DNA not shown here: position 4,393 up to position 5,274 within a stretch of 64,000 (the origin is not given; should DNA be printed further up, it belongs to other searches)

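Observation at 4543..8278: Effector-like tail of the operon: patatin lipase, two different zinc peptidases, a coiled-coil protein and a histone-tail-like protein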

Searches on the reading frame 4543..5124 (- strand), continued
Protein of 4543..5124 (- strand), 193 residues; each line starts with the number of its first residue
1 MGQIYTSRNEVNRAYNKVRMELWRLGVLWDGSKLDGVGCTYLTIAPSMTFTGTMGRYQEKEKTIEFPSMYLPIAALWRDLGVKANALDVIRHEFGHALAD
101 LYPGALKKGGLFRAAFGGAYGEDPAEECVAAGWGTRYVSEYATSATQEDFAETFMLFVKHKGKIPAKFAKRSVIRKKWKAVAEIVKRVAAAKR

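Call 72: fold_search(model_id=the predicted structure, library=pdb)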
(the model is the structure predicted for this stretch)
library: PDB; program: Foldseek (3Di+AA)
matches with E <= 10: 50; with E <= 0.001: 0
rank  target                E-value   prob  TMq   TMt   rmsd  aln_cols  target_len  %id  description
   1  6zxk_J                9.3e-02  0.95  0.45  0.16   7.0       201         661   17  Fully-loaded anthrax lethal toxin in its heptameric pre-pore state and PA7LF(2+1B) arrangement (released 2020-09-02)
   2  4pkw                  1.9e-01  0.90  0.47  0.21   6.6       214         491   13  Anthrax toxin lethal factor with bound small molecule inhibitor GM6001 (released 2014-11-12)
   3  4pkq                  2.6e-01  0.84  0.46  0.21   6.9       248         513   15  Anthrax toxin lethal factor with bound zinc (released 2014-11-12)
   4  4pkr                  2.6e-01  0.82  0.42  0.19   7.7       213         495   14  Anthrax toxin lethal factor with bound small molecule inhibitor 10 (released 2014-11-12)
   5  5d1t                  2.7e-01  0.87  0.46  0.20   7.4       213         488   14  Anthrax toxin lethal factor with hydroxamic acid inhibitor (released 2015-11-11)
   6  4pks                  3.2e-01  0.85  0.48  0.22   6.2       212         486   16  Anthrax toxin lethal factor with bound small molecule inhibitor 11 (released 2014-11-12)
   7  4xm6                  3.9e-01  0.75  0.44  0.20   7.9       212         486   14  Anthrax toxin lethal factor with ligand-induced binding pocket (released 2015-11-11)
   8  8sln_A                5.0e-01  0.30  0.28  0.23  13.3       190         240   14  Crystal structure of Deinococcus geothermalis PprI complexed with ssDNA (released 2024-03-13)
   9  1pwp_A                8.3e-01  0.54  0.43  0.14   7.7       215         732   15  Crystal Structure of the Anthrax Lethal Factor complexed with Small Molecule Inhibitor NSC 12155 (released 2004-01-13)
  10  1pww_B                8.7e-01  0.44  0.39  0.13   8.3       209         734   12  Crystal structure of Anthrax Lethal Factor active site mutant protein complexed with an optimised peptide substrate in (released 2004-01-27)
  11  3e11_A                1.1e+00  0.25  0.26  0.38   6.3       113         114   15  Crystal structure of a predicted zincin-like metalloprotease (acel_2062) from acidothermus cellulolyticus 11b at 1.80  (released 2008-08-19)
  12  6zxj_H                1.7e+00  0.25  0.35  0.11   9.4       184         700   15  Fully-loaded anthrax lethal toxin in its heptameric pre-pore state, in which the third lethal factor is masked out (PA (released 2020-09-02)
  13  9h2h_S                1.8e+00  0.08  0.24  0.22  10.4       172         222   12  AcMNPV apical cap - composite map of the C2 plug (released 2025-06-04)
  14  8p0i_B                2.1e+00  0.10  0.32  0.10  13.1       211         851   10  Crystal structure of the open conformation of insulin-regulated aminopeptidase in complex with a small-MW inhibitor (released 2024-09-04)
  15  9gbp_A                2.3e+00  0.07  0.24  0.10  13.2       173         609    9  Human Angiotensin-1 converting enzyme N-domain in complex with a diprolyl inhibitor- SG3 (released 2025-01-22)
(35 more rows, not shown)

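Call 75: search_protein_families(library=ncbifam, proteins=[window:4543-5124:-], max_evalue=0.001)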
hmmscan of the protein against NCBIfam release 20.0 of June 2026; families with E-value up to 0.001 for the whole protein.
window:4543-5124:- (193 aa): 1 family
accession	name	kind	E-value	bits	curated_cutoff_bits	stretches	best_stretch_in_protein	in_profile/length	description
TIGR04549.1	LP_HExxH_w_tonB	subfamily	7.3e-06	25.4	75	1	83-163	134-211/261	substrate import-associated zinc metallohydrolase lipoprotein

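Call 82: find_related_loci(query=A2, collection=viral_contigs, flank=8000)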
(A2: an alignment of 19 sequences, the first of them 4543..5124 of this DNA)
Query A2 (193 aa) in viral_contigs; peptide patterns used: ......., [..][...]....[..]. (x = any residue, [..] = any of these).
149 stretches matched a pattern; 14 encode a relative of the query (tblastn E <= 1e-3); 14 distinct loci.
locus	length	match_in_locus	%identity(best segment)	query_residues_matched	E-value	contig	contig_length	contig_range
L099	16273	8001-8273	41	88-184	6e-18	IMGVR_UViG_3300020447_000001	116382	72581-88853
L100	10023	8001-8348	38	69-186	2e-13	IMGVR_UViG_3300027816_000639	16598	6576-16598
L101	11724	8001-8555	29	1-186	3e-12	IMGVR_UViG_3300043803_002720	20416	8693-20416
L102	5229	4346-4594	33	79-161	8e-8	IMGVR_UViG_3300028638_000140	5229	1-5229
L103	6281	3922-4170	33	79-161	8e-8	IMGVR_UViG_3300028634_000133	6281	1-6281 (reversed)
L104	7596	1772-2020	33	79-161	8e-8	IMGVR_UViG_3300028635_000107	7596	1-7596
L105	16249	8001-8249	33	79-161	8e-8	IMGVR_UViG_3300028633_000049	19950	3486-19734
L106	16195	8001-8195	33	90-168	2e-5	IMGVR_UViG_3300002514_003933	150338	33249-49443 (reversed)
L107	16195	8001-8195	33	90-168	2e-5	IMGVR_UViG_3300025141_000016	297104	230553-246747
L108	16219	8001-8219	31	79-169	5e-5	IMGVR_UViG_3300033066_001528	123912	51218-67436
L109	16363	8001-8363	30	46-164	5e-5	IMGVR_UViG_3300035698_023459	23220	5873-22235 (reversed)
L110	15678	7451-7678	28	89-164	5e-5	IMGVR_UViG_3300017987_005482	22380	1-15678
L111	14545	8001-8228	28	89-164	5e-5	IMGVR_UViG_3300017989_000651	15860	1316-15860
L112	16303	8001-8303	31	88-190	1e-4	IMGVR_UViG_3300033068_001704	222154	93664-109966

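Call 87: search_protein_families(library=pfam, proteins=[L012:502-1311:+, L012:2198-2779:+, L012:3356-4417:+, L018:94-1092:+, L018:1115-2506:+, L025:304-2502:+, L025:2547-4412:+, L025:4297-5322:+, L035:5350-6708:+, L035:2023-4113:-], max_evalue=0.001)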
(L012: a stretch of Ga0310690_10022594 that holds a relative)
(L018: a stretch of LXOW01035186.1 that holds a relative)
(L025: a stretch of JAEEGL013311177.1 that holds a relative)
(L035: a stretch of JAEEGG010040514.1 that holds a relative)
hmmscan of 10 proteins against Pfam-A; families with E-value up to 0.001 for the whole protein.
L012:502-1311:+ (269 aa): 3 families
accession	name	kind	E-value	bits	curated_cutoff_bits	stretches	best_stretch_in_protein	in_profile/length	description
PF05099.18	TerB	-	7.8e-17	62.1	24.4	1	68-186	5-116/118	Tellurite resistance protein TerB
PF00226.36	DnaJ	-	4e-11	43.3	27.8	1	205-265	1-54/63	DnaJ domain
PF04391.17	DUF533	-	6.1e-05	23.1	29.6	0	73-110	79-116/178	Protein of unknown function (DUF533)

L012:2198-2779:+ (193 aa): 1 family
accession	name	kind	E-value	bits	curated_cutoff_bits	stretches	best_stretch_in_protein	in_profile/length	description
PF13635.12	DUF4143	-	8.4e-15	55.3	28.1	1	9-135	49-159/160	Domain of unknown function (DUF4143)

L012:3356-4417:+ (353 aa): 1 family
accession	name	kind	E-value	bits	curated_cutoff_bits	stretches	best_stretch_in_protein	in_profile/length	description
PF00150.24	Cellulase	-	1.1e-14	55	23.5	1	57-316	15-255/272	Cellulase (glycosyl hydrolase family 5)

L018:94-1092:+ (332 aa): 0 families

L018:1115-2506:+ (463 aa): 1 family
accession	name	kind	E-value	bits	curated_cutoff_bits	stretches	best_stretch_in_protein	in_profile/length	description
PF01025.24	GrpE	-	8.2e-05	22.8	25.8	1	389-460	89-163/165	GrpE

L025:304-2502:+ (732 aa): 0 families

L025:2547-4412:+ (621 aa): 1 family
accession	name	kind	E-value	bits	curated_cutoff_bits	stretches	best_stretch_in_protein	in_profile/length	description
PF19993.5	DO-GTPase2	-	0.00022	21.4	27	1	21-186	4-180/226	Double-GTPase 2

L025:4297-5322:+ (341 aa): 0 families

L035:5350-6708:+ (452 aa): 0 families

L035:2023-4113:- (696 aa): 7 families
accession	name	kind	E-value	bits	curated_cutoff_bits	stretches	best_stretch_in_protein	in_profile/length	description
PF00009.33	GTP_EFTU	-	7.6e-64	215.2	26.5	1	9-281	2-188/188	Elongation factor Tu GTP binding domain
PF03764.24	EFG_IV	-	6.1e-48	162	24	1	476-594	1-120/121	Elongation factor G, domain IV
PF14492.12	EFG_III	-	2.3e-32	111.3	27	1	401-474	1-74/75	Elongation Factor G, domain III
PF00679.30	EFG_C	-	2.3e-27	95.3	27.9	1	597-684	1-88/89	Elongation factor G C-terminus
PF03144.31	GTP_EFTU_D2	-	6.7e-16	58.9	30.3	1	321-388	1-73/73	Elongation factor Tu domain 2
PF22042.2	EF-G_D2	-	4.1e-15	56.1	27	1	307-389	2-83/84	Elongation factor G domain 2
PF16658.11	RF3_C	-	4.3e-07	30.3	40.1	1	408-497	13-105/132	Class II release factor RF3, C-terminal domain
